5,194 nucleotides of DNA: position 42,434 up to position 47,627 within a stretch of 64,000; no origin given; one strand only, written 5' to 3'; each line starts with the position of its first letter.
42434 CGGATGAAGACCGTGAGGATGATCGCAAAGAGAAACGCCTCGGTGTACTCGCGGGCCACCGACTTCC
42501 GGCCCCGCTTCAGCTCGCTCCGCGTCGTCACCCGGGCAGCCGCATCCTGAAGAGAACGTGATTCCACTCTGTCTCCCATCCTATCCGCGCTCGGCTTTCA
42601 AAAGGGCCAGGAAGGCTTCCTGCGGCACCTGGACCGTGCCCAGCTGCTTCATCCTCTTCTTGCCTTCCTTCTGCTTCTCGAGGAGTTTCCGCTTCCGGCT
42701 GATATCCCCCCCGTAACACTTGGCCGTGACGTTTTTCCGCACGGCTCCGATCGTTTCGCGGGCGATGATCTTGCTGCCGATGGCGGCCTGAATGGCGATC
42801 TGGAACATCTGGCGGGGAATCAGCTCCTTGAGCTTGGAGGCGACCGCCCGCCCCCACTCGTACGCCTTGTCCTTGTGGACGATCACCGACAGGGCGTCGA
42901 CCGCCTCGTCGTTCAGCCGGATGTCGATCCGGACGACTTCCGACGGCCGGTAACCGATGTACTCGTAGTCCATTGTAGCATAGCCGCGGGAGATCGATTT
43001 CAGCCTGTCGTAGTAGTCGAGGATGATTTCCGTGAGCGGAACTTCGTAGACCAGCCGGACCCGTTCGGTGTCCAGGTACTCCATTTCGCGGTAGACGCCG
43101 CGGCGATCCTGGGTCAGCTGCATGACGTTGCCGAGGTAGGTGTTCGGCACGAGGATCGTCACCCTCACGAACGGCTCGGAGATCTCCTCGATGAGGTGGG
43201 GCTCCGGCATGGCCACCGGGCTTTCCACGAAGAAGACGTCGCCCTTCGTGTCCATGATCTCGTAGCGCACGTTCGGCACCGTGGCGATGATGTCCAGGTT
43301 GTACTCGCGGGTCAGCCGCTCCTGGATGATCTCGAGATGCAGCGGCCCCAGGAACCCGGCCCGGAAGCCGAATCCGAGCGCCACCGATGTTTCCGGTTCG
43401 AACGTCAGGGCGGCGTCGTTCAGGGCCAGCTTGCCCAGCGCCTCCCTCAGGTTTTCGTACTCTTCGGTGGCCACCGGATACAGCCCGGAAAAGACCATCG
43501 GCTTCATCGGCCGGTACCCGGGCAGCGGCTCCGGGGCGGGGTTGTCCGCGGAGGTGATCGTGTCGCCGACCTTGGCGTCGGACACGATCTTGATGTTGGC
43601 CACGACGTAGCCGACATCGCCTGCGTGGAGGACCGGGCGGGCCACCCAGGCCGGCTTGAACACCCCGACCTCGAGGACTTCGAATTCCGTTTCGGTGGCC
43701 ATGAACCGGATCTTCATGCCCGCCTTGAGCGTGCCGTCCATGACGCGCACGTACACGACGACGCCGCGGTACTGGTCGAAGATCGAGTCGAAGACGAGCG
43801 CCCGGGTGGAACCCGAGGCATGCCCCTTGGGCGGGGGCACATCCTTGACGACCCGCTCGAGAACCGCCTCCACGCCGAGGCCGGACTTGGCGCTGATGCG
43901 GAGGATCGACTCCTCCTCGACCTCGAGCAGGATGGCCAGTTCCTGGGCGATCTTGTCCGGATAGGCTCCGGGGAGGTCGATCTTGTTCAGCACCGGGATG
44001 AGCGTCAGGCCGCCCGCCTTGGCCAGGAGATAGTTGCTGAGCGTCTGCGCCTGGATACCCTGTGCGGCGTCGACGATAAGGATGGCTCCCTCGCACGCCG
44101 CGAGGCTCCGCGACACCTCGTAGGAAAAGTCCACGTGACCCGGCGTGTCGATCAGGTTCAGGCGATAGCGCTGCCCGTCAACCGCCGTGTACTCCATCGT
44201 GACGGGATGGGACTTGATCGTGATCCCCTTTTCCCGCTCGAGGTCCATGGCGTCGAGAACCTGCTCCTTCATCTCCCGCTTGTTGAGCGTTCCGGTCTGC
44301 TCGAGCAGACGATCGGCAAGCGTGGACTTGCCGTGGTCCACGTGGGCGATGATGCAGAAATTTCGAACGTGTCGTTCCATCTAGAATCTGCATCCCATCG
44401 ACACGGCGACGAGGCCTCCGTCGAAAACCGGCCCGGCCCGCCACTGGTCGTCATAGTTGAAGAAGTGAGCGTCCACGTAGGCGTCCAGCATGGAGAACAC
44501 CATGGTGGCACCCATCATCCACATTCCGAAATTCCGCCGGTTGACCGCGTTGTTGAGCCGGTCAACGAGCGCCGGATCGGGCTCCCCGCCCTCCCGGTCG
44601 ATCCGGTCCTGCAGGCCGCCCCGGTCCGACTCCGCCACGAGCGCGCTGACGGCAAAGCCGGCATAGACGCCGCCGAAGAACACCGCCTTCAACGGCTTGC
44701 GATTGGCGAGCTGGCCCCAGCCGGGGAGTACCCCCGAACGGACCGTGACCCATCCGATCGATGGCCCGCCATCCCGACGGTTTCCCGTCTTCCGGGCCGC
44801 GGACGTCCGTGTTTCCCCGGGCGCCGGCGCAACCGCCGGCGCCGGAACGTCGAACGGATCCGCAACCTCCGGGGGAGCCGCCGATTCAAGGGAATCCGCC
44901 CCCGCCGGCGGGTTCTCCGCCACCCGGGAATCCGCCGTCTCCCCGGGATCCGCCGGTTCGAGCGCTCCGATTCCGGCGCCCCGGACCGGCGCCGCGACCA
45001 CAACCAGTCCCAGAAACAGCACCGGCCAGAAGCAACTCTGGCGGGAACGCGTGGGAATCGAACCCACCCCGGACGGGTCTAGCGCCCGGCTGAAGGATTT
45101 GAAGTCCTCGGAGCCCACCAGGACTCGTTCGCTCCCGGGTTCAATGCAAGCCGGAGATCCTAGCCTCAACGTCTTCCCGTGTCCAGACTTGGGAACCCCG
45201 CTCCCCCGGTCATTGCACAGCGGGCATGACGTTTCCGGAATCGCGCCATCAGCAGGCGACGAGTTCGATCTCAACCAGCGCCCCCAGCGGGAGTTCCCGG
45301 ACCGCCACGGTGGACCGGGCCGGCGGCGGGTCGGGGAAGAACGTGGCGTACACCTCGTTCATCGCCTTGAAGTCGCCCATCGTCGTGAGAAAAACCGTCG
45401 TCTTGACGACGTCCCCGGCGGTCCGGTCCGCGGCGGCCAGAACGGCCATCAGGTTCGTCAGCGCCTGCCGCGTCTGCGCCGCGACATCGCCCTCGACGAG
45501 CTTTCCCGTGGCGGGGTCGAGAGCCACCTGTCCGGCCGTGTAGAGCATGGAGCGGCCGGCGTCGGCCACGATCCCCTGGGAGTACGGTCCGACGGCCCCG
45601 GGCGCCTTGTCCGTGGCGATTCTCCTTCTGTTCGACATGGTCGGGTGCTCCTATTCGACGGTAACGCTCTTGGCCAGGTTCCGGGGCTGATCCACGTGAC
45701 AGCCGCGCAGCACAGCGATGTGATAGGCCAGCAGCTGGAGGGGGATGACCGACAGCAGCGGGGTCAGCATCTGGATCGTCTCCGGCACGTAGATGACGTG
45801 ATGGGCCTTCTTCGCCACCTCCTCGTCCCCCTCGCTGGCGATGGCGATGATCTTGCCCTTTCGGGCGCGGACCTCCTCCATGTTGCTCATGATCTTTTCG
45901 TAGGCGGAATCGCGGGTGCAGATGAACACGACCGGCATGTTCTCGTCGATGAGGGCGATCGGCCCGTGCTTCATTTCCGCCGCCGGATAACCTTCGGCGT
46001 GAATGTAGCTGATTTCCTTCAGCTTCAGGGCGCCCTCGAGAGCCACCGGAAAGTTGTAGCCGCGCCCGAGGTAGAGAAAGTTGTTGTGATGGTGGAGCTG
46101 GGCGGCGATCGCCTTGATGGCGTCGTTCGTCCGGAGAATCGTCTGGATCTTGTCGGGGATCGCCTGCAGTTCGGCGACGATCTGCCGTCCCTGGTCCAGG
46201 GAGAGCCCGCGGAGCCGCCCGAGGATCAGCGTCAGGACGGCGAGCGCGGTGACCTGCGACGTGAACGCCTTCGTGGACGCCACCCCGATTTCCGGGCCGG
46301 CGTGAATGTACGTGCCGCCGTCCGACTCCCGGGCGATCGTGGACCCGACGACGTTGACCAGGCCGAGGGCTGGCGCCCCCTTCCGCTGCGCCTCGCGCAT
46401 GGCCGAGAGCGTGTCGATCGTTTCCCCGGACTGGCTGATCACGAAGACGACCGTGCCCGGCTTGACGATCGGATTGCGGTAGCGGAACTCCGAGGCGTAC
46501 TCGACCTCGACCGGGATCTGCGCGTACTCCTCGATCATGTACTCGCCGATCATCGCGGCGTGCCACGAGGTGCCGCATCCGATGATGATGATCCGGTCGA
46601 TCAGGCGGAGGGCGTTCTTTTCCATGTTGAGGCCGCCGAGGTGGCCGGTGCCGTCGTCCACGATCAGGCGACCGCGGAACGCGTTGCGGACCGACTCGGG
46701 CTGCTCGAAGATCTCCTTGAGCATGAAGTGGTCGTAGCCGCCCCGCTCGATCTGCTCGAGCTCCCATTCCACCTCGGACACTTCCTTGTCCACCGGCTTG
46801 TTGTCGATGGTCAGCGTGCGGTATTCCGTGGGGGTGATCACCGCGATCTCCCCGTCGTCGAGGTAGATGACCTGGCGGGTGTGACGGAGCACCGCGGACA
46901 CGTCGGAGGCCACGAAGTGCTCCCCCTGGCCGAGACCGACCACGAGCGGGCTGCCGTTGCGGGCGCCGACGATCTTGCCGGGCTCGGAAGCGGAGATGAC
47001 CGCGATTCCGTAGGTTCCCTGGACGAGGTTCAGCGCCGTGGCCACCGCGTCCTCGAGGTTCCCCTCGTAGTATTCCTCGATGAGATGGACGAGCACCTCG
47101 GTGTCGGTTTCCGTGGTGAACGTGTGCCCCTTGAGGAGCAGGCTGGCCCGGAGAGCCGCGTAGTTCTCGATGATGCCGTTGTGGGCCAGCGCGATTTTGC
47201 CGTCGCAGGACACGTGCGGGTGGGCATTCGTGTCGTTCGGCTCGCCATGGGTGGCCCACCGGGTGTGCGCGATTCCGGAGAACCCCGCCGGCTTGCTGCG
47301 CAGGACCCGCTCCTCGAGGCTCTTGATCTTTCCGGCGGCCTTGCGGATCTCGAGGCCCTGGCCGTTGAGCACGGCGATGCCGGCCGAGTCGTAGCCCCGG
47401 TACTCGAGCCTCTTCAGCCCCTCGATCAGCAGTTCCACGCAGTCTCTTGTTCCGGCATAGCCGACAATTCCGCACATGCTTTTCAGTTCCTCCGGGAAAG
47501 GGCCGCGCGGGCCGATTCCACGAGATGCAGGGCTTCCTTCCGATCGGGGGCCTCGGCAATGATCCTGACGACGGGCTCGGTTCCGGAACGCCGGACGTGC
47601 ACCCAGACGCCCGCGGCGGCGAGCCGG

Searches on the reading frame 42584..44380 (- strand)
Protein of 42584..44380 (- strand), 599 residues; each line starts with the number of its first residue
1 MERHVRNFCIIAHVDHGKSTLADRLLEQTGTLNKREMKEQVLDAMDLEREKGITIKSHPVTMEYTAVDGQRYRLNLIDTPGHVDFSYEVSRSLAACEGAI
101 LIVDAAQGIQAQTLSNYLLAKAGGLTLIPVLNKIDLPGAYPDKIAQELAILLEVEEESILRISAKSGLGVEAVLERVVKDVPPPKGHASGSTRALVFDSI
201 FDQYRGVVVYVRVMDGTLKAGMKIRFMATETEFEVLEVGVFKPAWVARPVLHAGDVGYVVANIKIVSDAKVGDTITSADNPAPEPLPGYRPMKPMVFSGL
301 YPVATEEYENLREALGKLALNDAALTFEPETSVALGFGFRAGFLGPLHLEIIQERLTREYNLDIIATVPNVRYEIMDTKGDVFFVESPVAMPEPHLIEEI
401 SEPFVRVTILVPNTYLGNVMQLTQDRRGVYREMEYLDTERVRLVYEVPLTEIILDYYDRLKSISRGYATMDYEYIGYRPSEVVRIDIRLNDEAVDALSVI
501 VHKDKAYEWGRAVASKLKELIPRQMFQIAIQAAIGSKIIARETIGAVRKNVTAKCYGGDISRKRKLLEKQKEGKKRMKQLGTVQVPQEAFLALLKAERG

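Call 66: search_protein_families(library=pfam, proteins=[window:42584-44380:-], max_evalue=0.00001)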
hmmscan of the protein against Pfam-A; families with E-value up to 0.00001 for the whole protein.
window:42584-44380:- (599 aa): 5 families
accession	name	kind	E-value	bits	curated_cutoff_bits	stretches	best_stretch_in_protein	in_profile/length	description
PF00009.33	GTP_EFTU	-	1.5e-55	188.1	26.5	1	4-182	2-187/188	Elongation factor Tu GTP binding domain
PF06421.17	LepA_C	-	3.9e-51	172.1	29.7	1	489-595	1-107/107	GTP-binding protein LepA C-terminus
PF00679.30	EFG_C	-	5.7e-23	81.2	27.9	1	400-483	2-84/89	Elongation factor G C-terminus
PF03144.31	GTP_EFTU_D2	-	1.2e-11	45.3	30.3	1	206-276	1-73/73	Elongation factor Tu domain 2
PF22042.2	EF-G_D2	-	1.3e-06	28.8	27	1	193-235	3-43/84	Elongation factor G domain 2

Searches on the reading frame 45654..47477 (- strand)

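Call 66: search_protein_families(library=pfam, proteins=[window:45654-47477:-], max_evalue=0.00001)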
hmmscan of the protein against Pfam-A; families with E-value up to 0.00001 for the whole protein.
window:45654-47477:- (608 aa): 3 families
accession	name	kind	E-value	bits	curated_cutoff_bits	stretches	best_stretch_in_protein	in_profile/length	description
PF01380.27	SIS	-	1e-63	213.4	25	2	294-416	6-129/131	SIS domain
PF13522.11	GATase_6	-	2.3e-20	73.4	27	1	67-191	12-129/130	Glutamine amidotransferase domain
PF13537.11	GATase_7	-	7.2e-15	55.5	25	1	81-197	9-122/123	Glutamine amidotransferase domain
